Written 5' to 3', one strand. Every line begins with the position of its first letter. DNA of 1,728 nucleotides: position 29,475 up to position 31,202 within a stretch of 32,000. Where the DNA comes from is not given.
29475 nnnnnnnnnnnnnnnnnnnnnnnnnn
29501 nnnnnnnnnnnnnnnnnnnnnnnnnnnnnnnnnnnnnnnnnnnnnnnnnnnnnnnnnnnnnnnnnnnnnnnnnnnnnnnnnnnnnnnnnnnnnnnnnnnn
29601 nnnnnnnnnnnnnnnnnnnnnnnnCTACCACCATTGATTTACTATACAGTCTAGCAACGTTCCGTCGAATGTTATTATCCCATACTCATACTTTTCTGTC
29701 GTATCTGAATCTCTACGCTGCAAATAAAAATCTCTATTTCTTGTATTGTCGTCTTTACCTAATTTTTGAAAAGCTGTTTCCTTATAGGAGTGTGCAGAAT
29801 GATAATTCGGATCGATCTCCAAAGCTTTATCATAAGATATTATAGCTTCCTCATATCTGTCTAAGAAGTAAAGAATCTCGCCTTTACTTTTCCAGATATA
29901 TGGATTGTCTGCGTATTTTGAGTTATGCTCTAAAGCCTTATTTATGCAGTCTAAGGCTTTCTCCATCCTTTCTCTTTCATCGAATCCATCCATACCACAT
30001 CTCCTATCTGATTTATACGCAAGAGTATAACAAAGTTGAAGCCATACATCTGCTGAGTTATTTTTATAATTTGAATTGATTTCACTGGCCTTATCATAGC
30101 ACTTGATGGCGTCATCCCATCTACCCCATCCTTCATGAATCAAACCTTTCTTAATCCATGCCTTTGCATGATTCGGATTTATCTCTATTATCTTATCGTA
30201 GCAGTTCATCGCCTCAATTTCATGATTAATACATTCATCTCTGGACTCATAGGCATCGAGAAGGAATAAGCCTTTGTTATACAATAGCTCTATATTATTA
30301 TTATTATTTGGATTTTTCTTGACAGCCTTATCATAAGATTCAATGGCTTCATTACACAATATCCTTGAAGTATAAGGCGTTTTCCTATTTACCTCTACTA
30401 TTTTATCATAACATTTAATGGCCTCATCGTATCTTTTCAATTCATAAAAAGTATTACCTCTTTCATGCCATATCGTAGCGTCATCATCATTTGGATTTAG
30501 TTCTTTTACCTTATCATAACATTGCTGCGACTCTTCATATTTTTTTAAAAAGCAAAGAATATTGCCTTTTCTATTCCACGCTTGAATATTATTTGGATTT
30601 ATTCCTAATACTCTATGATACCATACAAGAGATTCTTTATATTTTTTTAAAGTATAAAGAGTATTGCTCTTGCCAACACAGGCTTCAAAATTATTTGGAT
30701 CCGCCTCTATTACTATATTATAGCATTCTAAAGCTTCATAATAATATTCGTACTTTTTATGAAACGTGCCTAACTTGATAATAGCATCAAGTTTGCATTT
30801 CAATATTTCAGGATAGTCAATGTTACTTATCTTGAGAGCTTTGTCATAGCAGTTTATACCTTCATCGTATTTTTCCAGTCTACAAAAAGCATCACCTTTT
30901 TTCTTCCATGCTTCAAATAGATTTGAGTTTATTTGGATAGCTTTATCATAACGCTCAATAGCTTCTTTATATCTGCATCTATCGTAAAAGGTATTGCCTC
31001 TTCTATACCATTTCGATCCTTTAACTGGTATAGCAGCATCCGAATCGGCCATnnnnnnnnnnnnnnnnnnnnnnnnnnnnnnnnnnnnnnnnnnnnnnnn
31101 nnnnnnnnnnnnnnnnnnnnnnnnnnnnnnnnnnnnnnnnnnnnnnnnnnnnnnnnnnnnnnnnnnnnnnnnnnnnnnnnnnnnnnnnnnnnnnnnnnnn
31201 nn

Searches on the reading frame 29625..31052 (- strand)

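Call 12: search_protein_families(library=pfam, proteins=[window:29625-31052:-], max_evalue=0.01)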
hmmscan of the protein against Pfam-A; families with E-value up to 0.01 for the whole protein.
window:29625-31052:- (475 aa): 28 families (the best 25 are shown)
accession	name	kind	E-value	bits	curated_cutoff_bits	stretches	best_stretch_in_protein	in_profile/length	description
PF00515.34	TPR_1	-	6.6e-67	219.2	27.8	6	385-417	2-34/34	Tetratricopeptide repeat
PF07719.23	TPR_2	-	1.7e-58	190.4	27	6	192-222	1-31/34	Tetratricopeptide repeat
PF13414.12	TPR_11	-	7.7e-45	150.8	26.8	5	19-56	1-38/42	TPR repeat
PF13181.12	TPR_8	-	3.4e-39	130.1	25.7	4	390-417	7-34/34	Tetratricopeptide repeat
PF13424.12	TPR_12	-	4.4e-32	110.6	30.1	3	157-223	4-76/77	Tetratricopeptide repeat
PF13428.12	TPR_14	-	1.9e-28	96.4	23.5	0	194-226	3-35/44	Tetratricopeptide repeat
PF13431.12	TPR_17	-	6.4e-25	85.7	24.4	2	284-316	1-33/34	Tetratricopeptide repeat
PF13432.12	TPR_16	-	1.2e-23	83.6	32.7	1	361-417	11-64/65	Tetratricopeptide repeat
PF14559.12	TPR_19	-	3.9e-20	72.4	25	1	137-191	6-60/68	Tetratricopeptide repeat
PF13371.12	TPR_9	-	5.5e-17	62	35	2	280-325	13-58/73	Tetratricopeptide repeat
PF12895.13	ANAPC3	-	5.2e-15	55.9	27.2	1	103-181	4-81/82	Anaphase-promoting complex, cyclosome, subunit 3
PF13176.12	TPR_7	-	1.9e-14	52.9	27.9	0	303-326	6-29/36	Tetratricopeptide repeat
PF23914.1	TPR_CcmH_CycH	-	7.8e-13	49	42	0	381-442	47-109/158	Cytochrome c-type biogenesis protein H TPR domain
PF13374.12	TPR_10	-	3.1e-11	43.3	27.5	0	199-224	9-34/42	Tetratricopeptide repeat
PF13174.12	TPR_6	-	9.7e-11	42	26.3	0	199-220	7-28/33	Tetratricopeptide repeat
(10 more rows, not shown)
